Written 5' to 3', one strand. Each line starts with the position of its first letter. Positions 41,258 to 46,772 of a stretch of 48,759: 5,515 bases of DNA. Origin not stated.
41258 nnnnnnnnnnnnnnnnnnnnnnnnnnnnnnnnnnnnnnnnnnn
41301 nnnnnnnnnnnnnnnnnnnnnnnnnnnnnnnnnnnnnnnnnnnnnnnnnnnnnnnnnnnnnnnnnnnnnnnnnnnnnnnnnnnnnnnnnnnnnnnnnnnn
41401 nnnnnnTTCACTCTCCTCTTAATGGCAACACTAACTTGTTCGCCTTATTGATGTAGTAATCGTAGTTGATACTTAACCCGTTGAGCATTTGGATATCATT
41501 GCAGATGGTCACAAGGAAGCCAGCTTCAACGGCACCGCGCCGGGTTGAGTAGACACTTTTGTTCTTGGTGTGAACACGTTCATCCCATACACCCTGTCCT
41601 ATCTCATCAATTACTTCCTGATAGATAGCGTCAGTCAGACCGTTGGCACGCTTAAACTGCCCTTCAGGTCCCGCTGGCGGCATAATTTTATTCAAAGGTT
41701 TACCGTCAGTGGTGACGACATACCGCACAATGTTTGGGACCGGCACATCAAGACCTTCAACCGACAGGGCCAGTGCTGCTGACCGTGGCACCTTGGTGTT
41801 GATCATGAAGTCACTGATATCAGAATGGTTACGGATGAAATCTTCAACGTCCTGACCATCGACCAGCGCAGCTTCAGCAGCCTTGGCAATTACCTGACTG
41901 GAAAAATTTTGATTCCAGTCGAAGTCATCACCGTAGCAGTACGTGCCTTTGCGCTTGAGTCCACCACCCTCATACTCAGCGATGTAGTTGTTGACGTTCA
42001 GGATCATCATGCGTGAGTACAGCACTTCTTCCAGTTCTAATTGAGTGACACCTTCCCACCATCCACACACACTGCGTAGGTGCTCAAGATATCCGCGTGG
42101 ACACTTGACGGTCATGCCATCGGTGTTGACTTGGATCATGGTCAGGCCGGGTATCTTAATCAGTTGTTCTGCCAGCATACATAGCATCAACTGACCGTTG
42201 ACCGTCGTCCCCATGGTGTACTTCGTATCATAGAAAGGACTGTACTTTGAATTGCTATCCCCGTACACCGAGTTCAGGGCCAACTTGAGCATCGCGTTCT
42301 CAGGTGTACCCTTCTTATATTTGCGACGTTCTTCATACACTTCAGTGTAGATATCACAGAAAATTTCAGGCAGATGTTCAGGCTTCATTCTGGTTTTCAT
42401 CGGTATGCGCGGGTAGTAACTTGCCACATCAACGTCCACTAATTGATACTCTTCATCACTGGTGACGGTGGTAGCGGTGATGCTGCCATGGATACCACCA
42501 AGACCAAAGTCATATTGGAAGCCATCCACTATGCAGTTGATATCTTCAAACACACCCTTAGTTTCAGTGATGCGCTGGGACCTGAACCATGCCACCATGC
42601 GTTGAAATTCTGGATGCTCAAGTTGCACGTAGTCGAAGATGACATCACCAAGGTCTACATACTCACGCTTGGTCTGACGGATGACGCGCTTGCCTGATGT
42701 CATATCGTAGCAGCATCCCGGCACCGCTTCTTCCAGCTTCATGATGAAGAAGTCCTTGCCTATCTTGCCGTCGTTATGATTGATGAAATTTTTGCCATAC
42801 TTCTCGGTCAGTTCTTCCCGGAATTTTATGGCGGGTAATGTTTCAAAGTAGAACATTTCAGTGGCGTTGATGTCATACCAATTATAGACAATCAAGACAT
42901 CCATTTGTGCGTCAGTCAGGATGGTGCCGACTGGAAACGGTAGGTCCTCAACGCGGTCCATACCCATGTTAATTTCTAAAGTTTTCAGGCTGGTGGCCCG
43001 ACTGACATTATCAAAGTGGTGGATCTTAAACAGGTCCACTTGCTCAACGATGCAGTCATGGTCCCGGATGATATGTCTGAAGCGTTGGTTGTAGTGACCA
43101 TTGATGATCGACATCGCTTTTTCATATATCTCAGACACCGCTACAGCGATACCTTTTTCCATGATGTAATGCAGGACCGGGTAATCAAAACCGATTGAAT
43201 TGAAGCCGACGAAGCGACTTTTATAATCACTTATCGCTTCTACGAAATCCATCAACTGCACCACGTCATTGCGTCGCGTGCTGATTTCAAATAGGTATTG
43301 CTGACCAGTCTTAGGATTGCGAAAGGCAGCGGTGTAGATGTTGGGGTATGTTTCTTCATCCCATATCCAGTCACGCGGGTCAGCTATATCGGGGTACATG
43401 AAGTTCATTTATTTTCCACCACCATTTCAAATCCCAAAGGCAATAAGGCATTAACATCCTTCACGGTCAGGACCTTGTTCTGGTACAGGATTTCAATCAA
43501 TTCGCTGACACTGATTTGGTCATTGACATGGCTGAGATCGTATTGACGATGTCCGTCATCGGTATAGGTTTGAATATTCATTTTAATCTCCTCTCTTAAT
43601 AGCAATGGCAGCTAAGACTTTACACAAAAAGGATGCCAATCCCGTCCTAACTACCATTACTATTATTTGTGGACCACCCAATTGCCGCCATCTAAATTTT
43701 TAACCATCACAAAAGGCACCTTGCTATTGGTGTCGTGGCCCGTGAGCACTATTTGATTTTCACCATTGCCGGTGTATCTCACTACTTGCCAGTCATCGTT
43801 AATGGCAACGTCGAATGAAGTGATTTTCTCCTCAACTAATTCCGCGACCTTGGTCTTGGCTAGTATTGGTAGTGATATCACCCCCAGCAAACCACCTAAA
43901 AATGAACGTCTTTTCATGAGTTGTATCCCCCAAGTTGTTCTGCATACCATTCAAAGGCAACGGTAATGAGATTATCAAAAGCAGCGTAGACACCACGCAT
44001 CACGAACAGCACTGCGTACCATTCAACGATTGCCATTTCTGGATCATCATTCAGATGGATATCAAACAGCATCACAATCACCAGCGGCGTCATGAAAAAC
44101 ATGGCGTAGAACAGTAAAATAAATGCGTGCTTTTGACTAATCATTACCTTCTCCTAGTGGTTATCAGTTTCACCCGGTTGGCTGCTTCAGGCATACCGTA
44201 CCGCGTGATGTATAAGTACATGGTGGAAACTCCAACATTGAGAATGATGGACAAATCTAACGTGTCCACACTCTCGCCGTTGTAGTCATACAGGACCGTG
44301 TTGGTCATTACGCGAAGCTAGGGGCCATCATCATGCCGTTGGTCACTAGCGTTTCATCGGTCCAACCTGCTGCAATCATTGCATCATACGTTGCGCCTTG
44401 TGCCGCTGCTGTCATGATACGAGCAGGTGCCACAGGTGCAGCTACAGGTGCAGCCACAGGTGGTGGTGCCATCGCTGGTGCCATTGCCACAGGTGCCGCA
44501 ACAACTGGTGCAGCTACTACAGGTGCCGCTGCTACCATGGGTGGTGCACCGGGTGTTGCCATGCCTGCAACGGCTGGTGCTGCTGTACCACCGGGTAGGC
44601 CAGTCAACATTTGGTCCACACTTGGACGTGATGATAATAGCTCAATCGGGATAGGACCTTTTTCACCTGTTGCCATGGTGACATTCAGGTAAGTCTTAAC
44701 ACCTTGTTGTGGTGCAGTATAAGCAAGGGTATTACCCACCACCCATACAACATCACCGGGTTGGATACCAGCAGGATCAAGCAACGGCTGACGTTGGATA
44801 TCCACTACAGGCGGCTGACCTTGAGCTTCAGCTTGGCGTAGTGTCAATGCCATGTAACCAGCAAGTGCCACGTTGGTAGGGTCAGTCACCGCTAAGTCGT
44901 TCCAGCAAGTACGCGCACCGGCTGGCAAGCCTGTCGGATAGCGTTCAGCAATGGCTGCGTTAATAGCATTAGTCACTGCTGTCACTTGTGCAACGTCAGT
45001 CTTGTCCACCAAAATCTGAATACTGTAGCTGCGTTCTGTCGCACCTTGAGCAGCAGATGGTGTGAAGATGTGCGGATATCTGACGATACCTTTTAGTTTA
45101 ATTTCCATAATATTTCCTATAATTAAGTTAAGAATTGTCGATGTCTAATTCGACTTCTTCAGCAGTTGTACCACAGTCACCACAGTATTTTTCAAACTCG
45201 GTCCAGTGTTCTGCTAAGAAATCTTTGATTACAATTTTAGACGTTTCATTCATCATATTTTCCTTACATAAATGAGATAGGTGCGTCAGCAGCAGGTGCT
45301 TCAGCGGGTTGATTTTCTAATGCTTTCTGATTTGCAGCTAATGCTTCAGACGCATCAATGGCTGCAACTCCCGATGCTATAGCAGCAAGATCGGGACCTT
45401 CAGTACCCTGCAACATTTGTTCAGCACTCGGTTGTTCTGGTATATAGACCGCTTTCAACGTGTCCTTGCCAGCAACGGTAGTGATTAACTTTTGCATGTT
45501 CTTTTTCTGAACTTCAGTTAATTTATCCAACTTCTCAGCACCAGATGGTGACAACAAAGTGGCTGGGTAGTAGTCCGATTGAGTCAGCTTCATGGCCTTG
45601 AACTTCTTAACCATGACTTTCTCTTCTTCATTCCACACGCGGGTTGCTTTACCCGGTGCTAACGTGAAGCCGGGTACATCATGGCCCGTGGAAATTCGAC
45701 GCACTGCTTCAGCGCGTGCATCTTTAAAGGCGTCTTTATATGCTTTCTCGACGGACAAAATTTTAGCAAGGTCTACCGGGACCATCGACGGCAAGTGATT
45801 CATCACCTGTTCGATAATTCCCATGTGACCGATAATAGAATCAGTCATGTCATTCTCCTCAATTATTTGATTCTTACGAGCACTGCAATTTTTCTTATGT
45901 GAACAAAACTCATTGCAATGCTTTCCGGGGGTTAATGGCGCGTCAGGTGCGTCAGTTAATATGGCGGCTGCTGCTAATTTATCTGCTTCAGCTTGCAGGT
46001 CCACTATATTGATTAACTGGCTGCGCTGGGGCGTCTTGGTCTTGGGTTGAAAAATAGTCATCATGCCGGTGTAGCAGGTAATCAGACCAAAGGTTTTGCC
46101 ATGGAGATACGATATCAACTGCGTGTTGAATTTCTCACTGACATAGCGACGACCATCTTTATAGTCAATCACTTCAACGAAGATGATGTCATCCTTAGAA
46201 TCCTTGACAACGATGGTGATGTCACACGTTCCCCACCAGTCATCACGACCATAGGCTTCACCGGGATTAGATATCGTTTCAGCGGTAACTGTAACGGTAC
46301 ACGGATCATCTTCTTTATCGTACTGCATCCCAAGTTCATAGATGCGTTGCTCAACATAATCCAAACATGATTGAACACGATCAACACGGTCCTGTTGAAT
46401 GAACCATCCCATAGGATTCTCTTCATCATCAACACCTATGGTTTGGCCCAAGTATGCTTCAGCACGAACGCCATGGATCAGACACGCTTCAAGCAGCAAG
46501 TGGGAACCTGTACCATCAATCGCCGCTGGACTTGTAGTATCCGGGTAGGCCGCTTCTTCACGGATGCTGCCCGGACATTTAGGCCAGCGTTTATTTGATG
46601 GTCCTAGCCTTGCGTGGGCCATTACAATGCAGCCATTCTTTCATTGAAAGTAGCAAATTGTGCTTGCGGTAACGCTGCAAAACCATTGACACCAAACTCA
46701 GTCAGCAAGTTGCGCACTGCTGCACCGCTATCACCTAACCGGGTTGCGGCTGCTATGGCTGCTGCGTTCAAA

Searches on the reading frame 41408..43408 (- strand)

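Call 44: search_protein_families(library=pfam, max_evalue=0.01, proteins=[window:41408-43408:-])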
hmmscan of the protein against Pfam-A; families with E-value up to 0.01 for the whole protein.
window:41408-43408:- (666 aa): 1 family
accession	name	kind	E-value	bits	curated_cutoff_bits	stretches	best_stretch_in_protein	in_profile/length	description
PF10108.15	DNA_pol_B_exo2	-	4.5e-05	23.7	24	1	48-110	37-101/213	Predicted 3'-5' exonuclease related to the exonuclease domain of PolB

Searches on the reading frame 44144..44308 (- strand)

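Call 10: search_protein_families(library=pfam, max_evalue=0.1, proteins=[window:44144-44308:-])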
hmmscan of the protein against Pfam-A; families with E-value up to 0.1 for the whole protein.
window:44144-44308:- (54 aa): 1 family
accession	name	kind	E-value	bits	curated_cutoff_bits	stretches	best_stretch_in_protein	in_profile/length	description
PF11654.13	NCE101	-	0.017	15.2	24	1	16-48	6-38/45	Non-classical export protein 1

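Call 11: search_protein_families(library=phrogs, max_evalue=0.01, proteins=[window:44144-44308:-])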
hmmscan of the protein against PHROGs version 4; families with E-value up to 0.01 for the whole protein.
window:44144-44308:- (54 aa): 0 families

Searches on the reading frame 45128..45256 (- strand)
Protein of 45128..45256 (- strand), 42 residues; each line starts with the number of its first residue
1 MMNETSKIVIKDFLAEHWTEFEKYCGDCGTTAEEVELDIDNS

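Call 77: search_protein_families(library=pfam, max_evalue=0.1, proteins=[window:45128-45256:-])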
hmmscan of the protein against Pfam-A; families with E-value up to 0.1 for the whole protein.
window:45128-45256:- (42 aa): 1 family
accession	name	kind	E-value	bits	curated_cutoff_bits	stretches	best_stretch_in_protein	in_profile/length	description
PF03211.19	Pectate_lyase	-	0.011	15.8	25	1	2-41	121-159/202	Pectate lyase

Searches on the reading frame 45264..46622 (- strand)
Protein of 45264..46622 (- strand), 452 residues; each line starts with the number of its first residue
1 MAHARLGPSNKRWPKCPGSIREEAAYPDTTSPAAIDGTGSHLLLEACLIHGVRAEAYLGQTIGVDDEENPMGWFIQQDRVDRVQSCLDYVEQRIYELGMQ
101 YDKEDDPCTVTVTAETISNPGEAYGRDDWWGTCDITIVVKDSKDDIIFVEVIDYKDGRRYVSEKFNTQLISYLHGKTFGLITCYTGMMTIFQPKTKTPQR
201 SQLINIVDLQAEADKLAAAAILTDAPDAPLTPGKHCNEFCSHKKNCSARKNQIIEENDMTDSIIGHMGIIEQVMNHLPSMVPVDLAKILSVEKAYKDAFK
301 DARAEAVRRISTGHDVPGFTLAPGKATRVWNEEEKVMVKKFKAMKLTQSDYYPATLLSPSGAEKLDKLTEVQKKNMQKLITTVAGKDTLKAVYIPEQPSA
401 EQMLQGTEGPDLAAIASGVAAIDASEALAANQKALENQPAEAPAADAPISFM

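Call 67: find_related_loci(query=window:45264-46622:-, collection=viral_contigs, flank=5000)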
Query window:45264-46622:- (452 aa) in viral_contigs; peptide patterns used: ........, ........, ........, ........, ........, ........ (x = any residue, [..] = any of these).
6 stretches matched a pattern, but none encodes a relative of the query by tblastn (E <= 1e-3).

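Call 69: find_related_loci(query=A2, collection=viral_contigs, flank=6000)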
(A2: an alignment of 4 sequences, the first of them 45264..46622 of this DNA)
Query A2 (452 aa) in viral_contigs; peptide patterns used: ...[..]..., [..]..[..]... (x = any residue, [..] = any of these).
74 stretches matched a pattern; 52 encode a relative of the query (tblastn E <= 1e-3); 52 distinct loci.
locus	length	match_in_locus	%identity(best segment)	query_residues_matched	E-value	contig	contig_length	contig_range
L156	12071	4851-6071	59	2-406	2e-164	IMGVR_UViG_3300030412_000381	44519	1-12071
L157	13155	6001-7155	49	1-392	2e-111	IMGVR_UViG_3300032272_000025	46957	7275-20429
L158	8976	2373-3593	47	3-408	5e-108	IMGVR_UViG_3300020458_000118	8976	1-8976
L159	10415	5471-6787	42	1-416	6e-106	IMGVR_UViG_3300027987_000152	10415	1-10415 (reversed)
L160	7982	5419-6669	45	2-392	5e-103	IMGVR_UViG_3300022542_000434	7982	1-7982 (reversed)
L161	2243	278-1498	46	3-392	5e-108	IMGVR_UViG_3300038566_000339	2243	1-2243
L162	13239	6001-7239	45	2-392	2e-102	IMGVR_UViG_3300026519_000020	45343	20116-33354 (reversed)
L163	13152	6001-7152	45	1-392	1e-100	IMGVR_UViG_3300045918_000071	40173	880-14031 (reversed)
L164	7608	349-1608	43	2-402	7e-99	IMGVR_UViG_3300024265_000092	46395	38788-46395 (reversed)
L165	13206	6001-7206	45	3-392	4e-99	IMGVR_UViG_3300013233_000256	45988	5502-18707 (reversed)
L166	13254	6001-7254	44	2-392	2e-98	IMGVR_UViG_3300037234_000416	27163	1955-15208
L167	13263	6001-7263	43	2-402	7e-98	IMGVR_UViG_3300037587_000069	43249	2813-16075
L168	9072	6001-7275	43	3-392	1e-97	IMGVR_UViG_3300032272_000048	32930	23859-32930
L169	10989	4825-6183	42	2-452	2e-97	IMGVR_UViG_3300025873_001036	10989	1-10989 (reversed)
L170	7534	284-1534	43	3-392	5e-97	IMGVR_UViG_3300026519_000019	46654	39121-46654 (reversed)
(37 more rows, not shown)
